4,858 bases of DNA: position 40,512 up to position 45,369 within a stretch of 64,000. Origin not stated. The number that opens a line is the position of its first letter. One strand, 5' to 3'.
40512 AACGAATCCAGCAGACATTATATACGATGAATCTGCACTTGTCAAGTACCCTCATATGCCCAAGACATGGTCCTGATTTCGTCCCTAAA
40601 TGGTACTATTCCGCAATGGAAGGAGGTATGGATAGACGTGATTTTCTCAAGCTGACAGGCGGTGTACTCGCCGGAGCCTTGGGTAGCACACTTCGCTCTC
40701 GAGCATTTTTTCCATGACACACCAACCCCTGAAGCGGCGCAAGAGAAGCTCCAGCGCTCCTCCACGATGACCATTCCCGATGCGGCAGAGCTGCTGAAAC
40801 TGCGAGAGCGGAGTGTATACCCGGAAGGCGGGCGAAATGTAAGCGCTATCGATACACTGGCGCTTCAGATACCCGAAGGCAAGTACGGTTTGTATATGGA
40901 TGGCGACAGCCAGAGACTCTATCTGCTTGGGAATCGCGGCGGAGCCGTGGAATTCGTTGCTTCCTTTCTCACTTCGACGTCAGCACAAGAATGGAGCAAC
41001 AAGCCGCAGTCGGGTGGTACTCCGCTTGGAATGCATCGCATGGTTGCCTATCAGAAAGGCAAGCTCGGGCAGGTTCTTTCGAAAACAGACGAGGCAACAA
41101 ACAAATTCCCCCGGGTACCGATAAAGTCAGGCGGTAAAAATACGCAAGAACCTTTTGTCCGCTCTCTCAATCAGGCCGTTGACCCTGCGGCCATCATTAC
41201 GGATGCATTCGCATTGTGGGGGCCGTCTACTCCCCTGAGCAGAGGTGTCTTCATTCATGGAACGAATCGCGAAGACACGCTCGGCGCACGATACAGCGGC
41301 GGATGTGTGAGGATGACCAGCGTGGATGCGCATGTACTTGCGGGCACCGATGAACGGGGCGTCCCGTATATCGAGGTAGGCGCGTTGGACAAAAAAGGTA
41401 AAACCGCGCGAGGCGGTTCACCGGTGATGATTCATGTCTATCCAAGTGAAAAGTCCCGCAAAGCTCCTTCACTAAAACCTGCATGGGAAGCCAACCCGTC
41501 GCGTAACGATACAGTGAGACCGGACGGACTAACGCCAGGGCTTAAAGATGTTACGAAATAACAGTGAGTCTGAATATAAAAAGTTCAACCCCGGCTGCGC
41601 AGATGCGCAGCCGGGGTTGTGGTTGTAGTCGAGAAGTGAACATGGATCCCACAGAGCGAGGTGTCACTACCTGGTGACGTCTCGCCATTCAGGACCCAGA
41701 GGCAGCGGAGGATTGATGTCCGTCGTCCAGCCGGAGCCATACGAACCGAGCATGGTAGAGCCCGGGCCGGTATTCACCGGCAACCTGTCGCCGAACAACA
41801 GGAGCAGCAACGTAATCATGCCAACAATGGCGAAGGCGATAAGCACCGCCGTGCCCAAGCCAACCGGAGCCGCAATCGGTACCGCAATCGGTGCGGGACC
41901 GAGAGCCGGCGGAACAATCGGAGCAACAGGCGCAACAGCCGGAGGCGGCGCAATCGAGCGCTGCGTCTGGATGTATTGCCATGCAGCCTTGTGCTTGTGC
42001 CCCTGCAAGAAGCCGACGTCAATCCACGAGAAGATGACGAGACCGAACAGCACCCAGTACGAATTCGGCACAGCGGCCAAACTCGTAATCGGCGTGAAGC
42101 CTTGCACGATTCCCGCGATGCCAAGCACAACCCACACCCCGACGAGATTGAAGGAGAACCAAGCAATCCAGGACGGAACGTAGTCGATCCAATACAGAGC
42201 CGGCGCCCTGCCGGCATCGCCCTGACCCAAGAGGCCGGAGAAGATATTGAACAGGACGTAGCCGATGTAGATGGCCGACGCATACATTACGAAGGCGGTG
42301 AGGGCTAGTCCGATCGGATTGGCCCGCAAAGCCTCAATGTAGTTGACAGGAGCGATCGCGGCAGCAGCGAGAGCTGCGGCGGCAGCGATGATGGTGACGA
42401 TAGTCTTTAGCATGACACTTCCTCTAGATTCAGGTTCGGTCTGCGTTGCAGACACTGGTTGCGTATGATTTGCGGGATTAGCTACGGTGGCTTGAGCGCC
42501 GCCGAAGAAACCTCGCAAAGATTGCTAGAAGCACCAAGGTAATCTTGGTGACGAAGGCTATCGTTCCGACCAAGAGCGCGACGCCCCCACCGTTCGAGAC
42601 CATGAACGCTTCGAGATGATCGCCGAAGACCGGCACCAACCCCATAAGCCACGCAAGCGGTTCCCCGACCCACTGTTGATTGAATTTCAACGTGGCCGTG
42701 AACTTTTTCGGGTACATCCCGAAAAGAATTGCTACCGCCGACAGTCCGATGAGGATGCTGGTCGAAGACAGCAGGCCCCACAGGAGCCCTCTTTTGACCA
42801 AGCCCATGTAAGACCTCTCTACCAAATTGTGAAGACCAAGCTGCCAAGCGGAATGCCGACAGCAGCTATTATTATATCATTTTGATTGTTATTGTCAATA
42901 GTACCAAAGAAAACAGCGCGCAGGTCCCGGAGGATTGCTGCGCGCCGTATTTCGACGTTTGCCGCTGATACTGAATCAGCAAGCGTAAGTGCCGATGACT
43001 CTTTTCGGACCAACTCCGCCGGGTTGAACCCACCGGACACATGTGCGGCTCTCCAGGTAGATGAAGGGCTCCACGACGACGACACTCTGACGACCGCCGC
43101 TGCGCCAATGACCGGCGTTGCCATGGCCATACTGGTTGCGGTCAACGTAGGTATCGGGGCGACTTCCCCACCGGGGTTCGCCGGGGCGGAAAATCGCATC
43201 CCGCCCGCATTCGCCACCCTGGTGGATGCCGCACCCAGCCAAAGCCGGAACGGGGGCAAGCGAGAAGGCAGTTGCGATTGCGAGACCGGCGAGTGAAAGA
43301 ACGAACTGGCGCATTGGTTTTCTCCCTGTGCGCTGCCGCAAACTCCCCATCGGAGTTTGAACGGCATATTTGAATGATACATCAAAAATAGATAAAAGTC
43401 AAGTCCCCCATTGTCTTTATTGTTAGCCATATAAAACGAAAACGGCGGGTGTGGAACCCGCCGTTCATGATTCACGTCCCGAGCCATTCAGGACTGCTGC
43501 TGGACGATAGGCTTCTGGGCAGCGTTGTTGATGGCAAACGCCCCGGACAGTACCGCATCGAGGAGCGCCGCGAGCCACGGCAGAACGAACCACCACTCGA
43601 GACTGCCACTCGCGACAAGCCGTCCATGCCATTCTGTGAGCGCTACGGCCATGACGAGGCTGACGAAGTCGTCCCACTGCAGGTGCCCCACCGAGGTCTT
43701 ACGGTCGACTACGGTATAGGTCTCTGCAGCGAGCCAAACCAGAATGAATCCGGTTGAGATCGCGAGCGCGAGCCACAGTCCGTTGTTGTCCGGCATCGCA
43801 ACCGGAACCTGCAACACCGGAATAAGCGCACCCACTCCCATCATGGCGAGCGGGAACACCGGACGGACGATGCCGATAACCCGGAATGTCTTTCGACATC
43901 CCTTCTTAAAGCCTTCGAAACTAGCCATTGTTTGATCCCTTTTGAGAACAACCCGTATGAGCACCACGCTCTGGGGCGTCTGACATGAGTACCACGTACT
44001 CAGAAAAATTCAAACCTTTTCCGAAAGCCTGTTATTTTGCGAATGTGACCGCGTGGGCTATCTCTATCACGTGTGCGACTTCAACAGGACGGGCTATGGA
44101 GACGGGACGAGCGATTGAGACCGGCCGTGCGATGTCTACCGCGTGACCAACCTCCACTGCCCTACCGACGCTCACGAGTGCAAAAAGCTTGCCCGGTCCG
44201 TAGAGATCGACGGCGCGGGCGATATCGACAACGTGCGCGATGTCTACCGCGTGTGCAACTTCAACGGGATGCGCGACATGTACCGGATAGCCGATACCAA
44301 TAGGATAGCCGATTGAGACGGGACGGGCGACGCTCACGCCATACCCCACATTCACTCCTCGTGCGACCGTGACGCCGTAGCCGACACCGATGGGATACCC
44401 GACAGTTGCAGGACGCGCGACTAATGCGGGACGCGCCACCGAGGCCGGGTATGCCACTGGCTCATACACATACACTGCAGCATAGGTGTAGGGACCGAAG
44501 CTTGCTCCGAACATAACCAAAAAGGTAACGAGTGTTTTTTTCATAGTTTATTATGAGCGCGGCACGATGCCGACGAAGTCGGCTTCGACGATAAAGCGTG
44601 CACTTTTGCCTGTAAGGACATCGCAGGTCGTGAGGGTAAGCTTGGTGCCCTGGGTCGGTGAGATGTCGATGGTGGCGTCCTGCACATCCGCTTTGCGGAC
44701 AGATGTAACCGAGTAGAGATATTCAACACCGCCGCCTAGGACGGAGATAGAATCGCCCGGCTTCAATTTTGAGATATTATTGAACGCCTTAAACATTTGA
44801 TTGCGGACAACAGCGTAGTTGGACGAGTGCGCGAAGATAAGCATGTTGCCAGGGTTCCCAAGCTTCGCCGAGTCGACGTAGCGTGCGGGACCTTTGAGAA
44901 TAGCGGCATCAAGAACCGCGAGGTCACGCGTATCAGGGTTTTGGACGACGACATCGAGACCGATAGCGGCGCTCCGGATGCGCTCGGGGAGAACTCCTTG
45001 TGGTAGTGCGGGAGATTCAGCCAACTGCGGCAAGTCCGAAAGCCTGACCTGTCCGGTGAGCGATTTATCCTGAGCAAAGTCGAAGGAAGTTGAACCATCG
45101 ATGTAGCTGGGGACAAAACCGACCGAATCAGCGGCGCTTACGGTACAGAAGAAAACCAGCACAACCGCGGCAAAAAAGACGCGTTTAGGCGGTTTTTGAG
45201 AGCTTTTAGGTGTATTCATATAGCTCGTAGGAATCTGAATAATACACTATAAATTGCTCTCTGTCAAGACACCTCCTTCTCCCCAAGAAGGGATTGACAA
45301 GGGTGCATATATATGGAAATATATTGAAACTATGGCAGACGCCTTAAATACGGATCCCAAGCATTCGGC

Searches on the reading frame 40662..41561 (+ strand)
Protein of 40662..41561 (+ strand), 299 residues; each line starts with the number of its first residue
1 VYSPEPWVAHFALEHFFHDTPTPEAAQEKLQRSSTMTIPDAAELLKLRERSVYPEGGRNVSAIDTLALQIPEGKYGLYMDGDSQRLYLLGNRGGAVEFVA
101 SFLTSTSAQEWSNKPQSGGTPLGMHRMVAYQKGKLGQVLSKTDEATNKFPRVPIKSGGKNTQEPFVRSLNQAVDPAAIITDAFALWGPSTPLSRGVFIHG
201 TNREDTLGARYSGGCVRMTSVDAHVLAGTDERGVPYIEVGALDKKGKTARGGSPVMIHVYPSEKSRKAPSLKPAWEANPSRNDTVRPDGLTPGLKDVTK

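Call 66: search_protein_families(library=pfam, proteins=[window:40662-41561:+], max_evalue=0.0001)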
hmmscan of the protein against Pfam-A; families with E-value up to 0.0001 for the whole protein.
window:40662-41561:+ (299 aa): 1 family
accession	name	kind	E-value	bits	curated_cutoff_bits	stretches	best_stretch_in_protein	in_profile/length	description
PF03734.19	YkuD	-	5.9e-09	37.1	23.4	1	80-228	7-136/146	L,D-transpeptidase catalytic domain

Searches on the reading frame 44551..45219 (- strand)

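Call 66: search_protein_families(library=pfam, proteins=[window:44551-45219:-], max_evalue=0.0001)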
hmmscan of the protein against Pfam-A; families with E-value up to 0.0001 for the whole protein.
window:44551-45219:- (222 aa): 1 family
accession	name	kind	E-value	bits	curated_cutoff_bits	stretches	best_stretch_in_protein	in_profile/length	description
PF04203.18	Sortase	-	7.3e-16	58.5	26.6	1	86-214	6-123/125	Sortase domain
